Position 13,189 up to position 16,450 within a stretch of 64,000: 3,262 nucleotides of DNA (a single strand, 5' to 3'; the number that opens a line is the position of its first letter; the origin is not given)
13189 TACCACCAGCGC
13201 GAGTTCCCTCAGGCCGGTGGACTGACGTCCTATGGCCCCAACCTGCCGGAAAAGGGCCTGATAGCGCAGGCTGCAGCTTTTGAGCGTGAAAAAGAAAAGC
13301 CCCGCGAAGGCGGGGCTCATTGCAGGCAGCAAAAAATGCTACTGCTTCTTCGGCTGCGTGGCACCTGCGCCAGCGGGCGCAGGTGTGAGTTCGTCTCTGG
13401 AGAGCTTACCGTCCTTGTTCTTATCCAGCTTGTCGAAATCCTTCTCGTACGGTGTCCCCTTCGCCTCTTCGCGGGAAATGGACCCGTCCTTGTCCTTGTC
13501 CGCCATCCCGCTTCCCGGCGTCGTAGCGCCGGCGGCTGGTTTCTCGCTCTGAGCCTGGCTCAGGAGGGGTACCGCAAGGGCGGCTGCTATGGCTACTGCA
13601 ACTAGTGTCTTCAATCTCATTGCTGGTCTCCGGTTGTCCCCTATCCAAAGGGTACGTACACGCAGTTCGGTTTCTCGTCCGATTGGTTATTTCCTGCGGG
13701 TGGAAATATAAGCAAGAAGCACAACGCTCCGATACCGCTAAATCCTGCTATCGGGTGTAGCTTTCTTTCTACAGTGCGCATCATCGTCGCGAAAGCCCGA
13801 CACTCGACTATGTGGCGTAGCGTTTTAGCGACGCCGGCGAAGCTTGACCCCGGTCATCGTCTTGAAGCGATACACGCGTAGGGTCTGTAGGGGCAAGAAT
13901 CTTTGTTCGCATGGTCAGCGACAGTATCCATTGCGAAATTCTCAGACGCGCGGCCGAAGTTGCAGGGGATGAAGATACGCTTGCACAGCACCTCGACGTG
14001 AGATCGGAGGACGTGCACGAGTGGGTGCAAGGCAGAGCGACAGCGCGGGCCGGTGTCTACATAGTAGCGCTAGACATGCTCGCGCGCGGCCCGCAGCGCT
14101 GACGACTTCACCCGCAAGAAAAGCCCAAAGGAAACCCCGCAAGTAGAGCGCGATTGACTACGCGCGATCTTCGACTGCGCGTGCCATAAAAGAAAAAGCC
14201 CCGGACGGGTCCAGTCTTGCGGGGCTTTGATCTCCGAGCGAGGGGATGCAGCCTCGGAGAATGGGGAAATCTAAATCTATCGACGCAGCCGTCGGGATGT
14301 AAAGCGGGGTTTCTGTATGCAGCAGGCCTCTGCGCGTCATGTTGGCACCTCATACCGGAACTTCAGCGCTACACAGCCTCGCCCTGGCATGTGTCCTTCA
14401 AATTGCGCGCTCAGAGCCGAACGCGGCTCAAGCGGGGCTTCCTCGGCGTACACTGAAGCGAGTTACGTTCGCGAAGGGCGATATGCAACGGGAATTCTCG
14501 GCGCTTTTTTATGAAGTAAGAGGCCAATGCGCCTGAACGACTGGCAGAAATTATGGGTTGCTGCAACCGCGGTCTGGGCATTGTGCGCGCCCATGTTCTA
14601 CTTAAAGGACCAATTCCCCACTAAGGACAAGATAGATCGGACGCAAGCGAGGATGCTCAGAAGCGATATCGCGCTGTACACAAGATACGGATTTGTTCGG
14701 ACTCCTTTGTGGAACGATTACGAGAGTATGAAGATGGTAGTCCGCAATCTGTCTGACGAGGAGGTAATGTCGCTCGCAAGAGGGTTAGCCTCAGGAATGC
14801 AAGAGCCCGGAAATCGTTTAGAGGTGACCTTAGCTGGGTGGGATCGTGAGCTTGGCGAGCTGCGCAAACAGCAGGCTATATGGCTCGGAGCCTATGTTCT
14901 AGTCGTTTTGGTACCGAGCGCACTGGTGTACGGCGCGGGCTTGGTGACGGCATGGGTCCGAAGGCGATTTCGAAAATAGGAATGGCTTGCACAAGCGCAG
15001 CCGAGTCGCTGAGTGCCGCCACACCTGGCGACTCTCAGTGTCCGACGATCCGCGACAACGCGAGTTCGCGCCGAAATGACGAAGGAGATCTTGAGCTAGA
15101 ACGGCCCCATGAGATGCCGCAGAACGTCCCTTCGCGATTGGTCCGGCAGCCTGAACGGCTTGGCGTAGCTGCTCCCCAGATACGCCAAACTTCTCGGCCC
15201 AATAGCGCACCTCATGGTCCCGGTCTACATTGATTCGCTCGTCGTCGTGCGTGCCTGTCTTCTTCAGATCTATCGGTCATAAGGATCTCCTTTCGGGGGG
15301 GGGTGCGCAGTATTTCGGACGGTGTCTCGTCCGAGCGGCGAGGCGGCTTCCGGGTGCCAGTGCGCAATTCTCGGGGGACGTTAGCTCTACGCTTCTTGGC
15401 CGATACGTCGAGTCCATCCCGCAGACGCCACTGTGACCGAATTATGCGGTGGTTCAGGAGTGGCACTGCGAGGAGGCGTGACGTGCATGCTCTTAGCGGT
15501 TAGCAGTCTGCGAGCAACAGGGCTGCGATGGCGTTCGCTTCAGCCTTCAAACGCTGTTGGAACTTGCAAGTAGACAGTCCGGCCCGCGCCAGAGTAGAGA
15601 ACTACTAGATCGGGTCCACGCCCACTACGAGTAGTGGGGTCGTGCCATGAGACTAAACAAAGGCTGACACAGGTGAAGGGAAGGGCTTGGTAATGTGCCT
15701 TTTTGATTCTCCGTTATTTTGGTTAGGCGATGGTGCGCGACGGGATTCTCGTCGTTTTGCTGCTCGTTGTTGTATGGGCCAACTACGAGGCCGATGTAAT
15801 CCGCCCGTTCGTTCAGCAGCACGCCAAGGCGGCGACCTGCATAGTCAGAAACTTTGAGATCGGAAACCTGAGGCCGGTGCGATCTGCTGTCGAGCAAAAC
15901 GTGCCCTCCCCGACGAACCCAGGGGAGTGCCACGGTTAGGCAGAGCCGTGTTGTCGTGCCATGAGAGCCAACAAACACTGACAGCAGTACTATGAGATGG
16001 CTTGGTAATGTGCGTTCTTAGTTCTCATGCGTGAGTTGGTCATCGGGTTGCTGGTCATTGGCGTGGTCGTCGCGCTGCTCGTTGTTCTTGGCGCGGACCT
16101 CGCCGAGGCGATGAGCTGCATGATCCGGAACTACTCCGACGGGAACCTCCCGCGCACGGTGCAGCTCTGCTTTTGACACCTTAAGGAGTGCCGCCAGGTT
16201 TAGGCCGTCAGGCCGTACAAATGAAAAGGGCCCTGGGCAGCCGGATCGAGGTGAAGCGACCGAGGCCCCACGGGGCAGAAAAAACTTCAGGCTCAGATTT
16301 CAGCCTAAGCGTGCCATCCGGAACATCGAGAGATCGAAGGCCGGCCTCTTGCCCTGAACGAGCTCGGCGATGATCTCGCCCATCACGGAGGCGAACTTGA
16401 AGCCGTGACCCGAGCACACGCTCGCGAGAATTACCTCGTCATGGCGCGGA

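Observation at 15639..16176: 314-bp tandem duplication: conserved non-coding leader + paralogous single-helix peptides (possible new small toxin-like or regulatory module)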

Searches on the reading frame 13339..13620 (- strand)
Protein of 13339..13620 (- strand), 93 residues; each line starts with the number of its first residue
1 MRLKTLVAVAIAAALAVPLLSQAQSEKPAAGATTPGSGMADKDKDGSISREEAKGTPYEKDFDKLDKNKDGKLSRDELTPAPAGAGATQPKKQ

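Call 9: search_protein_families(library=pfam, proteins=[window:13339-13620:-], max_evalue=1)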
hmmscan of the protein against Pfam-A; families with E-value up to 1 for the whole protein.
window:13339-13620:- (93 aa): 7 families
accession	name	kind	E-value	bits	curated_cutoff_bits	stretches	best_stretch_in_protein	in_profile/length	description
PF13202.12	EF-hand_5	-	9.5e-10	37.9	25.9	2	60-78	2-21/25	EF hand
PF00036.39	EF-hand_1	-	1.9e-09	36.8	25.4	2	62-78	6-22/29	EF hand domain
PF13405.12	EF-hand_6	-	3.2e-09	36.2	25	2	61-78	5-22/30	EF-hand domain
PF13499.12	EF-hand_7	-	6e-07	30.2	30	2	62-79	8-25/67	EF-hand domain pair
PF13833.12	EF-hand_8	-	0.0082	16.3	28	0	40-52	34-46/54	EF-hand domain pair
PF10591.15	SPARC_Ca_bdg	-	0.035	14.9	22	1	59-80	57-78/113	Secreted protein acidic and rich in cysteine Ca binding region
PF23657.1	DUF7151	-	0.11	12.9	27.2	0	65-79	26-40/46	Domain of unknown function (DUF7151)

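Call 10: search_protein_families(library=ncbifam, proteins=[window:13339-13620:-], max_evalue=1)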
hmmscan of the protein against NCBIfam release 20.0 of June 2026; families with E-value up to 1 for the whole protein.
window:13339-13620:- (93 aa): 5 families
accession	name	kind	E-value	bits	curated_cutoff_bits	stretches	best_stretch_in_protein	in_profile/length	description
NF053806.1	lanmdlnLanM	equivalog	9.6e-08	32.2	135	1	7-79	6-71/132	lanmodulin LanM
NF008965.0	PRK12309.1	equivalog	5.1e-06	25.8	550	1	38-79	341-380/392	transaldolase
NF041410.1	XopAW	subfamily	1.7e-05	24.8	120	1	41-83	113-163/235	XopAW family type III secretion system calcium-binding effector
NF038285.1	deiodinase_rel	hypoth_equivalog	0.0036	16.8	250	1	40-79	46-83/347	deiodinase family protein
TIGR02226.1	two_anch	domain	0.24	11.7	23.05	1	3-23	61-81/82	N-terminal double-transmembrane domain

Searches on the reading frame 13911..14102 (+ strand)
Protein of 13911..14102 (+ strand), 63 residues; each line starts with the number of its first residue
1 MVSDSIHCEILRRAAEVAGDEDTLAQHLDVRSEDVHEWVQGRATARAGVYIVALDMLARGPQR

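Call 9: search_protein_families(library=pfam, proteins=[window:13911-14102:+], max_evalue=1)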
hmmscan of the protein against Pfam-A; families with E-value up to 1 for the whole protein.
window:13911-14102:+ (63 aa): 1 family
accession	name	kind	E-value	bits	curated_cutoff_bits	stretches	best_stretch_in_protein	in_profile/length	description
PF15943.11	YdaS_toxin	-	2e-05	24.7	30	1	11-52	1-41/65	Bacterial toxin YdaS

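Call 10: search_protein_families(library=ncbifam, proteins=[window:13911-14102:+], max_evalue=1)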
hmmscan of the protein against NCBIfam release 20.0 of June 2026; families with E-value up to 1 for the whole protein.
window:13911-14102:+ (63 aa): 1 family
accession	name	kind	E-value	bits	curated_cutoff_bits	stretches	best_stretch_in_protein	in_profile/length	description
NF047542.1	telomere_Tap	equivalog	0.04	12.6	600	1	11-47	25-59/695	telomere-associated protein Tap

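Call 60: search_protein_families(library=phrogs, proteins=[window:13911-14102:+], max_evalue=1)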
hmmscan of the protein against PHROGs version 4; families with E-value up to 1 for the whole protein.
window:13911-14102:+ (63 aa): 2 families
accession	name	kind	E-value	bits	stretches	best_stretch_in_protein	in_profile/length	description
phrog_12690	-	unknown function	0.22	12.4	1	23-50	122-149/174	-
phrog_26983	-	unknown function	0.23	12.3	1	5-58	12-71/86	-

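Call 61: search_protein_families(library=padloc, proteins=[window:13911-14102:+], max_evalue=1)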
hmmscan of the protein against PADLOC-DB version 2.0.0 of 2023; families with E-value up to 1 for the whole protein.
window:13911-14102:+ (63 aa): 0 families

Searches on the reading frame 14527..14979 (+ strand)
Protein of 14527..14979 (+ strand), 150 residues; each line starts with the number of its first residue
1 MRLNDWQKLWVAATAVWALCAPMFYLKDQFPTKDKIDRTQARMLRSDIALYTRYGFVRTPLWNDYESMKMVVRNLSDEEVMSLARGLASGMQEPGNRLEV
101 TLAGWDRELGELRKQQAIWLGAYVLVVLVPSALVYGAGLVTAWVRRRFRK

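Call 9: search_protein_families(library=pfam, proteins=[window:14527-14979:+], max_evalue=1)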
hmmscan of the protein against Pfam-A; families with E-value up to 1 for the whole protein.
window:14527-14979:+ (150 aa): 0 families

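Call 10: search_protein_families(library=ncbifam, proteins=[window:14527-14979:+], max_evalue=1)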
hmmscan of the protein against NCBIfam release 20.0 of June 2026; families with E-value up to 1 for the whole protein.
window:14527-14979:+ (150 aa): 1 family
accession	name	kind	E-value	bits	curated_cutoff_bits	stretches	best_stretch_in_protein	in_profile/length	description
NF008620.0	PRK11602.1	equivalog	0.072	12.3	442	1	115-149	63-95/291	sulfate/thiosulfate ABC transporter permease CysW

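Call 60: search_protein_families(library=phrogs, proteins=[window:14527-14979:+], max_evalue=1)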
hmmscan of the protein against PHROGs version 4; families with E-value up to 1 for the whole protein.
window:14527-14979:+ (150 aa): 1 family
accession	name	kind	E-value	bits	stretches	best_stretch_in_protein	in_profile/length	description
phrog_20384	-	unknown function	0.16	13.2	1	62-102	29-69/84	-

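Call 61: search_protein_families(library=padloc, proteins=[window:14527-14979:+], max_evalue=1)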
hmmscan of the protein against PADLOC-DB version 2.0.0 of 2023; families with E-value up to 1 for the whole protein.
window:14527-14979:+ (150 aa): 0 families

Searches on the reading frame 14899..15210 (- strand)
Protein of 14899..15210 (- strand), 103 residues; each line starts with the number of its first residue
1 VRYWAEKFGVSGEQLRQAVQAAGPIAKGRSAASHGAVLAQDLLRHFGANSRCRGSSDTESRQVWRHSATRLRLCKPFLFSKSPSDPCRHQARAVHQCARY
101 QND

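Call 62: search_protein_families(library=pfam, proteins=[window:14899-15210:-], max_evalue=0.1)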
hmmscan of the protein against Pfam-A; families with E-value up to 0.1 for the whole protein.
window:14899-15210:- (103 aa): 1 family
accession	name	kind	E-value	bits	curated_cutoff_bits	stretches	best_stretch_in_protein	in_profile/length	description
PF12244.13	DUF3606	-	3.6e-08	33.5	24.3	1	1-26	21-46/54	Protein of unknown function (DUF3606)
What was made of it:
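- It contains a DUF3606 gene that needs two frameshifts to read through (call 62).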

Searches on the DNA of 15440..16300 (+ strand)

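Call 27: search_dna_similar(query=window:15440-16300:+, collection=plasmids, mode=distant, max_evalue=0.01)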
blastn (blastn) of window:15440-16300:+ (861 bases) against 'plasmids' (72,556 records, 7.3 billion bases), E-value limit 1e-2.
No match.

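Call 28: search_dna_similar(query=window:15440-16300:+, collection=phages, mode=distant, max_evalue=0.01)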
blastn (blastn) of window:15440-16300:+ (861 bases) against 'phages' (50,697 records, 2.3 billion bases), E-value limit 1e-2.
No match.
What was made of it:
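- Tried and rejected: Plasmid and phage nucleotide searches gave no match (calls 27, 28).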

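Call 76: search_rna_families(sources=[L012, L001, L002, L005], threshold=evalue, max_evalue=1)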
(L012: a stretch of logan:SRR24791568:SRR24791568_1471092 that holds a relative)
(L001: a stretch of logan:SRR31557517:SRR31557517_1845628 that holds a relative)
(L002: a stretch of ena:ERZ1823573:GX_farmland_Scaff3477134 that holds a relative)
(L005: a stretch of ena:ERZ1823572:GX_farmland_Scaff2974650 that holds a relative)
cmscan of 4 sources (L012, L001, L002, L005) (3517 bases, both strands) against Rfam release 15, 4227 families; matches with E-value up to 1: 2.
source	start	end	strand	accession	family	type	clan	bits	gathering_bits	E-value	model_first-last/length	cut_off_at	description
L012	1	57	+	RF00005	tRNA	Gene; tRNA;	CL00001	35.3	29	6.2e-05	16-71/71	5'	tRNA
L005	221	279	+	RF01420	snoR113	Gene; snRNA; snoRNA; CD-box;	-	23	47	0.1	1-103/103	no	Small nucleolar RNA snoR113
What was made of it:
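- On Known antitoxin or regulatory RNA families (Rfam: Sok, Rdl, Sib, Orz, IstR, ptaRNA1 and others): Nothing matches in L001, L002, L005 or L012 except a tRNA fragment (call 76).
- In L012 a tRNA 3' half lies about 670 nt upstream (call 76).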
